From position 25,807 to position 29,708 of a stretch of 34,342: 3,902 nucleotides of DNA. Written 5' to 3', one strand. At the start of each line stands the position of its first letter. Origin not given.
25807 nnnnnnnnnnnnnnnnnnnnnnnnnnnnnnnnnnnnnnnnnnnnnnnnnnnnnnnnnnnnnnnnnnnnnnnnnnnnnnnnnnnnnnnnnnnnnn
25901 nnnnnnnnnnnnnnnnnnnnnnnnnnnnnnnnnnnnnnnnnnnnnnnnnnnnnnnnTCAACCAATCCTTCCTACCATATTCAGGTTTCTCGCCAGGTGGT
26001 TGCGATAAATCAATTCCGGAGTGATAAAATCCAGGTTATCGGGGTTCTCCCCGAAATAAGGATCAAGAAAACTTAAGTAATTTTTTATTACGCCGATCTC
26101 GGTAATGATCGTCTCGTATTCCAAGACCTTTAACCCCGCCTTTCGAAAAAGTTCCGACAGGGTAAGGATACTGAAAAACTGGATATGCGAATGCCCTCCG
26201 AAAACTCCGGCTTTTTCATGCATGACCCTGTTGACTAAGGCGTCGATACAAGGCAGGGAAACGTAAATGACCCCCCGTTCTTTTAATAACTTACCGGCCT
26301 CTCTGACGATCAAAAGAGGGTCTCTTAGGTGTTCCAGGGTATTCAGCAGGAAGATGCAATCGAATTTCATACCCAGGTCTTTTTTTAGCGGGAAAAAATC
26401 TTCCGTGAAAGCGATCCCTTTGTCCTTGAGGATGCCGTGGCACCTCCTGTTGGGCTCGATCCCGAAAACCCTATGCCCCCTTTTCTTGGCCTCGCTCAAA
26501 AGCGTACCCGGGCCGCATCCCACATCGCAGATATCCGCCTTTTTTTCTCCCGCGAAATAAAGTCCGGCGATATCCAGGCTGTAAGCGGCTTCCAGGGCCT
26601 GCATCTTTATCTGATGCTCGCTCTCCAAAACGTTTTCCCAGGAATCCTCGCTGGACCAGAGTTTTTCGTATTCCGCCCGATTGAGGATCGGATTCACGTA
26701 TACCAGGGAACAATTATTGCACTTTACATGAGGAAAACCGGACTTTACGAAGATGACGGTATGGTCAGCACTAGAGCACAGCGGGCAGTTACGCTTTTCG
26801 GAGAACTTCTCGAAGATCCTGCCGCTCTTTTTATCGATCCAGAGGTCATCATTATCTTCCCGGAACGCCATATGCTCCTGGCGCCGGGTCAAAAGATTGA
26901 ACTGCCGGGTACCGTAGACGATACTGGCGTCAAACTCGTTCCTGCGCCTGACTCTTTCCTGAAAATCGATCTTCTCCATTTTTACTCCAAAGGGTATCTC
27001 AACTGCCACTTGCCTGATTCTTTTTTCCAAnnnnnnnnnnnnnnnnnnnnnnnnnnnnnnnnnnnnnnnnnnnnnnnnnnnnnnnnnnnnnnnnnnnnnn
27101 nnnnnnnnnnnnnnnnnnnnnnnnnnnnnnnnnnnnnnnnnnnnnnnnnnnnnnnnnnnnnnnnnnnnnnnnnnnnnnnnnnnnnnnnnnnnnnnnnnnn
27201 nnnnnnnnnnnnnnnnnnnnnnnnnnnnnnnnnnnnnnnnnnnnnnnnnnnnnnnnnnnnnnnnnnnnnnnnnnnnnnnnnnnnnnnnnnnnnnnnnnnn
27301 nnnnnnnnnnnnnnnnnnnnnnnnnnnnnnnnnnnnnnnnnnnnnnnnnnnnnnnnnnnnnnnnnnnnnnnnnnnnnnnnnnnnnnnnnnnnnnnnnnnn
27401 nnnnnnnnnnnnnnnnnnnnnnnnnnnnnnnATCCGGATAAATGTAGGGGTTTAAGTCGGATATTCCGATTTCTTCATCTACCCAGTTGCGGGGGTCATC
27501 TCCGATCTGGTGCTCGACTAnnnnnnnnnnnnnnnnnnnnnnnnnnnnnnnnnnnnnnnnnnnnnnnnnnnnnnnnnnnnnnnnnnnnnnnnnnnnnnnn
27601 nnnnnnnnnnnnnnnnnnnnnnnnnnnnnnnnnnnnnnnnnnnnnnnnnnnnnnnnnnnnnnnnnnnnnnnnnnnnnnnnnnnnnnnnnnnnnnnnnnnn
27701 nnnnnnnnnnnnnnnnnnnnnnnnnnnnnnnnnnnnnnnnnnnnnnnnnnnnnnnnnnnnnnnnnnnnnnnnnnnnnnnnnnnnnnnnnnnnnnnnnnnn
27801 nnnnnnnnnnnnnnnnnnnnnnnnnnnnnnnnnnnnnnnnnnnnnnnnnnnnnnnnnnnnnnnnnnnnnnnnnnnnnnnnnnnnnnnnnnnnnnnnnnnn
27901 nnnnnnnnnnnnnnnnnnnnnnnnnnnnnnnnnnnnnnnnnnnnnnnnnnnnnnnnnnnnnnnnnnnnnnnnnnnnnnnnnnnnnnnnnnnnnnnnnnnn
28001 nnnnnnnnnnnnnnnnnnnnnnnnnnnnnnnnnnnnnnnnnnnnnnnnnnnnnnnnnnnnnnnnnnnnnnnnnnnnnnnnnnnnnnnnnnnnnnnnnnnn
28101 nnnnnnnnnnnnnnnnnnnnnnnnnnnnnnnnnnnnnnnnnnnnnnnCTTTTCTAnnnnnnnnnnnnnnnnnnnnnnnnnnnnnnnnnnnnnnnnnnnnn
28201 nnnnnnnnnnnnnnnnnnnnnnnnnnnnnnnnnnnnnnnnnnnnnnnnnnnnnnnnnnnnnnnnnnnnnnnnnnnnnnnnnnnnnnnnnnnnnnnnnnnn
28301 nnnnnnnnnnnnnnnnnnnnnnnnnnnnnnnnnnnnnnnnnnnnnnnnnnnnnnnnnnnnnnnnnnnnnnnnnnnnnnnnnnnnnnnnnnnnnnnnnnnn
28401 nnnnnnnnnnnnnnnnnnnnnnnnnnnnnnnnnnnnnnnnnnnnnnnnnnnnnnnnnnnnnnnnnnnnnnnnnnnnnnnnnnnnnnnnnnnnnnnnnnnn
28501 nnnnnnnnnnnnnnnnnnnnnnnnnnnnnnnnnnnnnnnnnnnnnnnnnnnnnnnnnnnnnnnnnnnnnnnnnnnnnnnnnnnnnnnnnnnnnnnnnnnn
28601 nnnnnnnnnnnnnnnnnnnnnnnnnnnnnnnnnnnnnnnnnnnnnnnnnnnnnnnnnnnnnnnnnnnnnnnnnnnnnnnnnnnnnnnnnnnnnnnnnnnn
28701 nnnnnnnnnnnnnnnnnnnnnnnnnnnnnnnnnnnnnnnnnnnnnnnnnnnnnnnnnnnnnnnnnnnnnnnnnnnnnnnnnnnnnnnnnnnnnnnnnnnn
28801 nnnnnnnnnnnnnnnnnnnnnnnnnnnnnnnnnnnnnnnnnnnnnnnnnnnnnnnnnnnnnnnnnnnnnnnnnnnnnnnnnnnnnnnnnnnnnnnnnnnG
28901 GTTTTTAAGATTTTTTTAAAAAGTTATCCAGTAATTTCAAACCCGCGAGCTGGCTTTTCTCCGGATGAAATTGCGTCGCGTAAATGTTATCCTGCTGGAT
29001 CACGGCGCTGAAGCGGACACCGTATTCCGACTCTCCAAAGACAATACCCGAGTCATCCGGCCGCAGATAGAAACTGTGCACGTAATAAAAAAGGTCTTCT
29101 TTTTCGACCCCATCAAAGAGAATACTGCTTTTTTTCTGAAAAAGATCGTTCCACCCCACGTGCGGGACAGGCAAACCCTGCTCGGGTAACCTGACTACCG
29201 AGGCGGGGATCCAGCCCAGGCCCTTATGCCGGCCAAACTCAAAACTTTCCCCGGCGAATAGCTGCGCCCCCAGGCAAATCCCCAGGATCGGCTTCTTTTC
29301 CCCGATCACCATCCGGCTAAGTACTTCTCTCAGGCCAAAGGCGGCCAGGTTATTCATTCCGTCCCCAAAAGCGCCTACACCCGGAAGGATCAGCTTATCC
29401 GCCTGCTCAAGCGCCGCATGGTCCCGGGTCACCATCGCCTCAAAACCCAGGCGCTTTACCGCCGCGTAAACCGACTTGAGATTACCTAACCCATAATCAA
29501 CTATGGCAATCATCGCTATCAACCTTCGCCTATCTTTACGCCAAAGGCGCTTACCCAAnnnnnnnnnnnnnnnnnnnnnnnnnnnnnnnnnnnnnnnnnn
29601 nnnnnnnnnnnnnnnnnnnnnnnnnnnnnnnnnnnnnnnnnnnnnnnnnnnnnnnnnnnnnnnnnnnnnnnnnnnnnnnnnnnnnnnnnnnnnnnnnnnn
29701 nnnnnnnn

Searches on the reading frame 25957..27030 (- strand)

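Call 5: search_protein_families(library=pfam, proteins=[window:25957-27030:-], max_evalue=0.01)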
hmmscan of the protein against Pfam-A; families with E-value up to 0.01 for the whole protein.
window:25957-27030:- (357 aa): 7 families
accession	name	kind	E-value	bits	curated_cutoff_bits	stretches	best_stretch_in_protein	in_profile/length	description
PF13489.12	Methyltransf_23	-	3.4e-25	89.1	27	1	160-304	19-163/164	Methyltransferase domain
PF08241.18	Methyltransf_11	-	3.2e-09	37.7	21.2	1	169-256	2-94/95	Methyltransferase domain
PF08242.18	Methyltransf_12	-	1.1e-08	36.1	30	1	169-255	2-98/98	Methyltransferase domain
PF13847.12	Methyltransf_31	-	3.1e-08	33.9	27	1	163-270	3-123/145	Methyltransferase domain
PF13649.12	Methyltransf_25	-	1.5e-07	32.4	27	1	167-253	1-97/97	Methyltransferase domain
PF07021.18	MetW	-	0.0003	20.9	21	1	166-248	16-101/193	Methionine biosynthesis protein MetW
PF09526.16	DUF2387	-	0.0057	17.1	25.9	0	82-109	11-38/72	Probable metal-binding protein (DUF2387)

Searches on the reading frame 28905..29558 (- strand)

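Call 5: search_protein_families(library=pfam, proteins=[window:28905-29558:-], max_evalue=0.01)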
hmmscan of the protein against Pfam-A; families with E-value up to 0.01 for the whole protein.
window:28905-29558:- (217 aa): 4 families
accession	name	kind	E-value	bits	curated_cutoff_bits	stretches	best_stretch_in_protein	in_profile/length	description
PF00117.34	GATase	-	3.5e-20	72.9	22.8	1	19-215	2-188/190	Glutamine amidotransferase class-I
PF01174.25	SNO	-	3.3e-08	34.1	27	1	25-102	6-82/188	SNO glutamine amidotransferase family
PF07722.19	Peptidase_C26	-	0.0019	18.4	20.5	0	80-101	97-118/219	Peptidase C26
PF07685.20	GATase_3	-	0.0028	17.8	27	1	42-122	29-116/196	CobB/CobQ-like glutamine amidotransferase domain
